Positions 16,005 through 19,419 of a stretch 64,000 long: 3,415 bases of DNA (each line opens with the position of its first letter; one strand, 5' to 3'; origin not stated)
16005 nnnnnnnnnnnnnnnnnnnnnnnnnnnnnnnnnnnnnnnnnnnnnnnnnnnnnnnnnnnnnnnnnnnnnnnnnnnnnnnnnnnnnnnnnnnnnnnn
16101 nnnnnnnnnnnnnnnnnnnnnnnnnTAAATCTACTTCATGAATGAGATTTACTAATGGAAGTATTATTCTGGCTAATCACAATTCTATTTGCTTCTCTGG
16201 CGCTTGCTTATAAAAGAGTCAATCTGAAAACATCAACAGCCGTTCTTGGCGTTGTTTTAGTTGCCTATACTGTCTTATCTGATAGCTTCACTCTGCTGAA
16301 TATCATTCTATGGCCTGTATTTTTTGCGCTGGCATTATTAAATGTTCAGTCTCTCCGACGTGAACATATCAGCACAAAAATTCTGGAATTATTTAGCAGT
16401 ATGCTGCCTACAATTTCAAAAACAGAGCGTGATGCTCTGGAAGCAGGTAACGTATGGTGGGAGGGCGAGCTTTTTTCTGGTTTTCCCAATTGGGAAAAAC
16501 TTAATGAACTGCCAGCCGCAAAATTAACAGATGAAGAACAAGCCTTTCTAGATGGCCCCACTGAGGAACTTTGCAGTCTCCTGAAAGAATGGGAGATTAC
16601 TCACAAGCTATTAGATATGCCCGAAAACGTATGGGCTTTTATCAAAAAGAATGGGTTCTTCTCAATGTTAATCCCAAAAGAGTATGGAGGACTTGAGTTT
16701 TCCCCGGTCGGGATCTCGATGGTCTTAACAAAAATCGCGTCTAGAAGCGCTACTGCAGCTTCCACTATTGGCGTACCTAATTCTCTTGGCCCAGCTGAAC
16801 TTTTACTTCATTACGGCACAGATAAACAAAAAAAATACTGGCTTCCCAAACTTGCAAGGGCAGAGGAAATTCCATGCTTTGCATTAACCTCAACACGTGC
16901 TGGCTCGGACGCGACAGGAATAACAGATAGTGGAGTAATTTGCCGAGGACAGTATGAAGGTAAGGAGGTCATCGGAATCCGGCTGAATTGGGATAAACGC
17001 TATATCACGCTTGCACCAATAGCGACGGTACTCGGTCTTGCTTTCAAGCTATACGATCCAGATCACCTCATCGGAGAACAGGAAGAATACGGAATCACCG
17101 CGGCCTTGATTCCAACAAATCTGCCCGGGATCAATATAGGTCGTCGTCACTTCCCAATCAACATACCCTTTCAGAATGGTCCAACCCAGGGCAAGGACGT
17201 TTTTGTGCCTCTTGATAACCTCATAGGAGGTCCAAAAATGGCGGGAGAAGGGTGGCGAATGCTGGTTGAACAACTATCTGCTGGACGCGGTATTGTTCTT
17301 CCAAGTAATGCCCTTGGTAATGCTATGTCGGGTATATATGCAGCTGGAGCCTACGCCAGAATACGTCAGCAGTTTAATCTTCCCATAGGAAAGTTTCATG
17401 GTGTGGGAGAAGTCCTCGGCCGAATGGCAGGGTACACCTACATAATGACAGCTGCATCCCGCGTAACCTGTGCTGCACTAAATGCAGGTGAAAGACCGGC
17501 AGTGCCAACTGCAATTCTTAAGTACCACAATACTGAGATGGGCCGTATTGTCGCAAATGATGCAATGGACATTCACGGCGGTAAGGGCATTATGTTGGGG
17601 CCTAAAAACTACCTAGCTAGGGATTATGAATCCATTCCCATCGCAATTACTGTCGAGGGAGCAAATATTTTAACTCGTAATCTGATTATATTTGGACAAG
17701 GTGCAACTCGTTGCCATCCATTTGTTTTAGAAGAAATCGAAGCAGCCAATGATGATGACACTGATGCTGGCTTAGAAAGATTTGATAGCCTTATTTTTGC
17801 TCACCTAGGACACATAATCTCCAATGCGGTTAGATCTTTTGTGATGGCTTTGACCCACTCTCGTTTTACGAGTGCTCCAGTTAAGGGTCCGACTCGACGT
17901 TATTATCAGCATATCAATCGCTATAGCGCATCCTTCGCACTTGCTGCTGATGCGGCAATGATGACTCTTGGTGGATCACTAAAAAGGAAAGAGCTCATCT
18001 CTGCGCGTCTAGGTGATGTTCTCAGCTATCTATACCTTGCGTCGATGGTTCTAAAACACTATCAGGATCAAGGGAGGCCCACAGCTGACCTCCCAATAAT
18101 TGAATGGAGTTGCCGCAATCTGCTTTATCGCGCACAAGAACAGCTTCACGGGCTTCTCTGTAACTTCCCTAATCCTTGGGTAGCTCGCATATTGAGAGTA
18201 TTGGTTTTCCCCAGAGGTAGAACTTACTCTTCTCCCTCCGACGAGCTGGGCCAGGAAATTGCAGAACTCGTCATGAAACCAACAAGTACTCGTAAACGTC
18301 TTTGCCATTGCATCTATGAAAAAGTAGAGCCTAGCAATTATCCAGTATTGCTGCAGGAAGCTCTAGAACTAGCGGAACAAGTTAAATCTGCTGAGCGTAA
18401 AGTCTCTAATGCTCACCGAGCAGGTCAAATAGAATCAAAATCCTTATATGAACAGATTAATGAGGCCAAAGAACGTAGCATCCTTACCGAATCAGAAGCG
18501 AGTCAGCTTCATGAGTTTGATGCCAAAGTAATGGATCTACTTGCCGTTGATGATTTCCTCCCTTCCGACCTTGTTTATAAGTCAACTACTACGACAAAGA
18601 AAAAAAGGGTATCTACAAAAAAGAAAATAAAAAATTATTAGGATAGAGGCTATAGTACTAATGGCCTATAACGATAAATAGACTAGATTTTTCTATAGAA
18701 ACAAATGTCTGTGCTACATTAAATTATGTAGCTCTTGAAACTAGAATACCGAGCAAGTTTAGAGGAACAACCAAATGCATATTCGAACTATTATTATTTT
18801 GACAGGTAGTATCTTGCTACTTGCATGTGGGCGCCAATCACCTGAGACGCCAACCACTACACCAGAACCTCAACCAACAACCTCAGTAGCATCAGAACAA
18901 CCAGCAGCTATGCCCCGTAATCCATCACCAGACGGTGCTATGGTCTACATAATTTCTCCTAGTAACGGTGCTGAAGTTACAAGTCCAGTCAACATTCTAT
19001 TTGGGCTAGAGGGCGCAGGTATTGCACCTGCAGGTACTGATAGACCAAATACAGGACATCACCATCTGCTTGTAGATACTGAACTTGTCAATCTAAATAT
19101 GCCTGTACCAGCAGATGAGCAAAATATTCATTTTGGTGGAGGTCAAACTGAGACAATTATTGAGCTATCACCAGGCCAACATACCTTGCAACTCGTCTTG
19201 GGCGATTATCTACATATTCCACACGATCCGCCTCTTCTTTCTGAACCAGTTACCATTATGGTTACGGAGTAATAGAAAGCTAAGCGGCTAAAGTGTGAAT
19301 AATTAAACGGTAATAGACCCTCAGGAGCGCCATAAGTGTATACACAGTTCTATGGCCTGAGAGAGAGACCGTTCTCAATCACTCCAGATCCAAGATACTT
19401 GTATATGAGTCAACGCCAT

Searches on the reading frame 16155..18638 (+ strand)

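Call 71: search_protein_families(library=pfam, proteins=[window:16155-18638:+], max_evalue=0.00001)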
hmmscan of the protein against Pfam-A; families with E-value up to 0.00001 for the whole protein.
window:16155-18638:+ (828 aa): 4 families
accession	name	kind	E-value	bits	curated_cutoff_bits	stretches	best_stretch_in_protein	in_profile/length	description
PF09317.16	ACDH_C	-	3.5e-108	362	25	1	518-801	1-284/284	Acyl-CoA dehydrogenase, C-terminal, bacterial type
PF00441.29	Acyl-CoA_dh_1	-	9.1e-18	65.3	22.4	1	364-511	1-145/150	Acyl-CoA dehydrogenase, C-terminal domain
PF02771.21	Acyl-CoA_dh_N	-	2.6e-17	63.6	22.9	1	138-237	18-113/113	Acyl-CoA dehydrogenase, N-terminal domain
PF02770.24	Acyl-CoA_dh_M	-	2.4e-07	31.2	33.3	1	241-331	1-78/97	Acyl-CoA dehydrogenase, middle domain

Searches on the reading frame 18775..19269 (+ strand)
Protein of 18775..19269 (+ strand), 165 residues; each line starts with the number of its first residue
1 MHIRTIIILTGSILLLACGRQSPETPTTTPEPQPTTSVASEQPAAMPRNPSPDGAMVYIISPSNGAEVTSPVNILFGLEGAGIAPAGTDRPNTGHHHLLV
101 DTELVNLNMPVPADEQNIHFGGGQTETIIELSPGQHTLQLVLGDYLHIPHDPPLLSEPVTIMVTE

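Call 14: search_protein_families(library=pfam, proteins=[window:18775-19269:+], max_evalue=0.001)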
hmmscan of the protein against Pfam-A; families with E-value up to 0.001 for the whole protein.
window:18775-19269:+ (165 aa): 1 family
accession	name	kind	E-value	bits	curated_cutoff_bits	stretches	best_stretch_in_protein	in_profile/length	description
PF14347.11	DUF4399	-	3e-35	120.9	28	1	75-163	2-90/91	Domain of unknown function (DUF4399)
